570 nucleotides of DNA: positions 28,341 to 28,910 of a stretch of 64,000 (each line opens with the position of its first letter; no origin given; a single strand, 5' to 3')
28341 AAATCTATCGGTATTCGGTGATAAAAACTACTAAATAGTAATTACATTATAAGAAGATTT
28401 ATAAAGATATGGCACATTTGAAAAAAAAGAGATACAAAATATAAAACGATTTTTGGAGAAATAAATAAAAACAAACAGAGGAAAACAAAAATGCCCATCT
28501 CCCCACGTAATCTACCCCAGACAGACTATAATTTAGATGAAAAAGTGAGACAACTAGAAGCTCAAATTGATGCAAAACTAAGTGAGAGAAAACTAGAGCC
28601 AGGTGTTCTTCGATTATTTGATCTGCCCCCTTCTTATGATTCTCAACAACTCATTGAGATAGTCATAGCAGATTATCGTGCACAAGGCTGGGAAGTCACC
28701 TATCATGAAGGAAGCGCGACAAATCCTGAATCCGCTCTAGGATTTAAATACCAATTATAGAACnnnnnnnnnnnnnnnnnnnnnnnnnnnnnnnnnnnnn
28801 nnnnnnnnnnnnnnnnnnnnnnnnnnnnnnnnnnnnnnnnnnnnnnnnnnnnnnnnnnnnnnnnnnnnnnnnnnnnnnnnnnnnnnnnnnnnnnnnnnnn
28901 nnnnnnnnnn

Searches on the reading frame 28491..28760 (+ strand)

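Call 63: search_protein_families(library=pfam, alignment_id=A3, max_evalue=0.000001)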
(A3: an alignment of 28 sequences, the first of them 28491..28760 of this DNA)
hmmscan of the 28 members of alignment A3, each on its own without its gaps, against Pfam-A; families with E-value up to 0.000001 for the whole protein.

A. member 1, window:28491-28760:+ (89 aa): 0 families

B. families by the number of members that match (of 28 scanned): 16 families
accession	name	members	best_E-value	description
PF01850.27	PIN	2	1.1e-11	PIN domain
PF00448.28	SRP54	1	1.5e-69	SRP54-type protein, GTPase domain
PF00814.31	TsaD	1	1.8e-66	tRNA N6-adenosine threonylcarbamoyltransferase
PF00164.32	Ribosom_S12_S23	1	1.4e-37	Ribosomal protein S12/S23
PF00177.27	Ribosomal_S7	1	5.6e-32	Ribosomal protein S7p/S5e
PF00300.27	His_Phos_1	1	1.3e-26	Histidine phosphatase superfamily (branch 1)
PF00696.33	AA_kinase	1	1.4e-19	Amino acid kinase family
PF01978.25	TrmB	1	3e-14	Sugar-specific transcriptional regulator TrmB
PF02697.20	VAPB_antitox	1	4.6e-12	Putative antitoxin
PF01248.31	Ribosomal_L7Ae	1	4.8e-12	Ribosomal protein L7Ae/L30e/S12e/Gadd45 family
PF00919.26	UPF0004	1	7e-12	Uncharacterized protein family UPF0004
PF13184.12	KH_5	1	9.7e-11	NusA-like KH domain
PF06821.19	Ser_hydrolase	1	1.6e-09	Serine hydrolase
PF01938.26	TRAM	1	4e-08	TRAM domain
PF07650.23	KH_2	1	6.3e-07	KH domain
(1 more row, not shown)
